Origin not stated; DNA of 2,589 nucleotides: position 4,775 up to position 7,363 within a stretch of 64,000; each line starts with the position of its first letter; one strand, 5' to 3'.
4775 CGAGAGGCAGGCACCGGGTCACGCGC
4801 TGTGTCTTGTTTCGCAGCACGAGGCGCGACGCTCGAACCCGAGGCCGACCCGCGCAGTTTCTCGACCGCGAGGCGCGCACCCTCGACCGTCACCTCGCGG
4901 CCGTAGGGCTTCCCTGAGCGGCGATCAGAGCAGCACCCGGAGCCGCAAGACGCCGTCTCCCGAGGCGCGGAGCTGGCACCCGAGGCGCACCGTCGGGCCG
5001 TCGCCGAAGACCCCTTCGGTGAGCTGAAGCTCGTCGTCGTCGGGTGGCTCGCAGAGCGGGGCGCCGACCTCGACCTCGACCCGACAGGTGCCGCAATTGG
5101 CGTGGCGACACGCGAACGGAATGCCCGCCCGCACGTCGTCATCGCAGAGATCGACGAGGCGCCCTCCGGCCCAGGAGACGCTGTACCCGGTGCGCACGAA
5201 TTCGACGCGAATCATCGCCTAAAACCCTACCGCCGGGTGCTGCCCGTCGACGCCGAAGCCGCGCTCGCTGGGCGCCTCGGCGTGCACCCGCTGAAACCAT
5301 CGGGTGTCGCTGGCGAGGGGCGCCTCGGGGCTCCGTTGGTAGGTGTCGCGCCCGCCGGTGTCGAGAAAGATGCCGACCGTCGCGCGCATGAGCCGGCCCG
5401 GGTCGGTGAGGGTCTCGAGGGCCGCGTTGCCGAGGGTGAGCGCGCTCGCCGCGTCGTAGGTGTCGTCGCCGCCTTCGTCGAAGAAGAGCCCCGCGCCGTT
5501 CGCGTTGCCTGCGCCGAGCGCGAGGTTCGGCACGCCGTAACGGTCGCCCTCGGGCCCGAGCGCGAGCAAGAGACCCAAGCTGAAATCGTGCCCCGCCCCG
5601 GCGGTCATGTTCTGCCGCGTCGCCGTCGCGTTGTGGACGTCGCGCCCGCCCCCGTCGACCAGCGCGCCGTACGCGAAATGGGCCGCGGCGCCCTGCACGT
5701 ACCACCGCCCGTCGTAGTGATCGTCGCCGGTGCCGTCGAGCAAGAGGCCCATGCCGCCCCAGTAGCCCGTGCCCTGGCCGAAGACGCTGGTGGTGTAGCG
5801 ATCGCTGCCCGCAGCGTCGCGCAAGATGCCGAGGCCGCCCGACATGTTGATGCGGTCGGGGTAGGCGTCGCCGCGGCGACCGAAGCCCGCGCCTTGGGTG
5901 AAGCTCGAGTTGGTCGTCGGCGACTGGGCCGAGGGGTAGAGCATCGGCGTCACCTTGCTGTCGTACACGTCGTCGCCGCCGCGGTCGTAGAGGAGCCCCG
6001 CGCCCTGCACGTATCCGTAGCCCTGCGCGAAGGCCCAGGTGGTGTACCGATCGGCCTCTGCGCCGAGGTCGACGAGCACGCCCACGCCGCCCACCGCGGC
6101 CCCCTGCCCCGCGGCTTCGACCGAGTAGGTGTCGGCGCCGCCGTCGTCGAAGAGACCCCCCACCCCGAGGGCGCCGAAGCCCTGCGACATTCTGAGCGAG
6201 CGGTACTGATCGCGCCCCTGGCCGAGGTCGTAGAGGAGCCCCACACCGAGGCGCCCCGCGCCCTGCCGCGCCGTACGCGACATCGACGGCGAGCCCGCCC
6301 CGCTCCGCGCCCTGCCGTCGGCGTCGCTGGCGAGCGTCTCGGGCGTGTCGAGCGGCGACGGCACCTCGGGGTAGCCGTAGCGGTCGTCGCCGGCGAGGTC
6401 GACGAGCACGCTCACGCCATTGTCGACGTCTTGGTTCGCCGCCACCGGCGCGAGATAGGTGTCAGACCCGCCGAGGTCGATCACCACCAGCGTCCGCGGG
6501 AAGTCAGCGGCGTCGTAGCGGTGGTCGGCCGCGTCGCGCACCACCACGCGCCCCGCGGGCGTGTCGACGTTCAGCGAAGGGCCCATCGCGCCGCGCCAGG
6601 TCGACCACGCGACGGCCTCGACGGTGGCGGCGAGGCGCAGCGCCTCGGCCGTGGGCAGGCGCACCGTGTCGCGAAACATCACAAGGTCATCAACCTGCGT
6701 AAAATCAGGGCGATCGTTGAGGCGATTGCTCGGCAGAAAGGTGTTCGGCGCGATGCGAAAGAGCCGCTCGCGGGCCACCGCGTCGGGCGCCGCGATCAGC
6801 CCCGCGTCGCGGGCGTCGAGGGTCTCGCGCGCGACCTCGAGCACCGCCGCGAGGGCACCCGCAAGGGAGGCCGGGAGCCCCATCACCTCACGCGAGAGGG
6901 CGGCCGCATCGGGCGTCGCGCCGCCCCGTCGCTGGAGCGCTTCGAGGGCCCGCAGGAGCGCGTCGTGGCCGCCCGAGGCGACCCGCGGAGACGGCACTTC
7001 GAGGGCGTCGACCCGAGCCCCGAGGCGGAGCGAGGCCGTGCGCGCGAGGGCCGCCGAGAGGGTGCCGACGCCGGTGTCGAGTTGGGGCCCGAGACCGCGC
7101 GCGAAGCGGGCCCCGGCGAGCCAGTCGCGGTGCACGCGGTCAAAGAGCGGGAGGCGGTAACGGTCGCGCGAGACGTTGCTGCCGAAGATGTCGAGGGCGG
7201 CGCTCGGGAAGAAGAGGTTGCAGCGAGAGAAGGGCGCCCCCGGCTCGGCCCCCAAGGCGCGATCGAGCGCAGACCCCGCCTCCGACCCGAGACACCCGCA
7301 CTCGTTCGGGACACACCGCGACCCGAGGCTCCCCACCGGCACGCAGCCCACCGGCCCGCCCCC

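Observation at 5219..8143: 975-aa lipoprotein with ~36-Cys N-terminal region and ~10 G-x-G-h-h-h-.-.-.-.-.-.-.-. repeats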

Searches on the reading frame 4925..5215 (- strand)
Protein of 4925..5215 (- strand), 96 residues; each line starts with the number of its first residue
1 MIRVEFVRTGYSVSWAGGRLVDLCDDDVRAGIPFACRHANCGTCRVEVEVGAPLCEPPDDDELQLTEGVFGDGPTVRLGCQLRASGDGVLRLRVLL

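Call 16: search_protein_families(library=pfam, proteins=[window:4925-5215:-], max_evalue=0.001)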
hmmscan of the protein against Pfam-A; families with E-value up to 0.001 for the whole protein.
window:4925-5215:- (96 aa): 1 family
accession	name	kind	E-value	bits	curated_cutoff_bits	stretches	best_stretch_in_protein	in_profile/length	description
PF00111.32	Fer2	-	4.9e-10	39.7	21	1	16-84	14-76/77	2Fe-2S iron-sulfur cluster binding domain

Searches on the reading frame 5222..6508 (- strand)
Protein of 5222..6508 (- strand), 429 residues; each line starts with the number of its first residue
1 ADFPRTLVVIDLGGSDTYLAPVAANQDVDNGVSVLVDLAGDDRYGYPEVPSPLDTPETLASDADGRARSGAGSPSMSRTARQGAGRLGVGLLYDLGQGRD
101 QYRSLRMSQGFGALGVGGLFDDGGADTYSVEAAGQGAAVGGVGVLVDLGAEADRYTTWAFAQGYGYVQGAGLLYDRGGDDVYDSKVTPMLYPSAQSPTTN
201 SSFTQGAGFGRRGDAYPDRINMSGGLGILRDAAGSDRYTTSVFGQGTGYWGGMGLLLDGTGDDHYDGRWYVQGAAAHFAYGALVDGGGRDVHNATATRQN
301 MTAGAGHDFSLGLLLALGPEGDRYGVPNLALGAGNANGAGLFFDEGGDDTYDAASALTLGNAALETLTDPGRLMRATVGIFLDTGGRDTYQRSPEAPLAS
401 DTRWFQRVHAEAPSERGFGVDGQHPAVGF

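Call 65: search_protein_families(library=pfam, proteins=[window:5222-6508:-], max_evalue=10)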
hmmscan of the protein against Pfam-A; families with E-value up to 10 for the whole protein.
window:5222-6508:- (429 aa): 1 family
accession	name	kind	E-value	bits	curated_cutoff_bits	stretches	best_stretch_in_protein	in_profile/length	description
PF16193.11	AAA_assoc_2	-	0.03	15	34.3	1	341-357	60-76/81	AAA C-terminal domain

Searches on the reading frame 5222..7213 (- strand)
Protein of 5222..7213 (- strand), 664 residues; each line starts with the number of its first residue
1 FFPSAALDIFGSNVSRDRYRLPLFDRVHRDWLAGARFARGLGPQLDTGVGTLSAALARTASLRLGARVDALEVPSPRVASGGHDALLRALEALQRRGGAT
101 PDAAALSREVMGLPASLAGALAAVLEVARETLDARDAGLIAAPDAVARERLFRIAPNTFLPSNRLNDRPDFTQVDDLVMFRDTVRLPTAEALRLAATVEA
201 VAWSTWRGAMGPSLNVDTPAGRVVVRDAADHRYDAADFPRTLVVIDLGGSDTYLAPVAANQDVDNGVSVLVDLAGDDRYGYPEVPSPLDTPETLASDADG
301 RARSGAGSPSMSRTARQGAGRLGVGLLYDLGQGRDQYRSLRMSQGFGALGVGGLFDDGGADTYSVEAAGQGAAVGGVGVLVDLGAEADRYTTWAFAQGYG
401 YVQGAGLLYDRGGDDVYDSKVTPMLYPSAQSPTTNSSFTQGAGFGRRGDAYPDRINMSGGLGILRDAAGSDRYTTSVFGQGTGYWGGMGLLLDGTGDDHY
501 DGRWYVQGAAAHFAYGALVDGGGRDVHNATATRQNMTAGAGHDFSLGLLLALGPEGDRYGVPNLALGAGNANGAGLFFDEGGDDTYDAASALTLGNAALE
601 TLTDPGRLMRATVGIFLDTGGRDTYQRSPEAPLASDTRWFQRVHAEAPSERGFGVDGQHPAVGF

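Call 80: search_dna_similar(query=window:5222-7213:-, collection=plasmids, mode=protein, max_evalue=0.00001, max_rows=15)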
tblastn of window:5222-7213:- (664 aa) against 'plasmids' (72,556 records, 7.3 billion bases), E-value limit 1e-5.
No match.
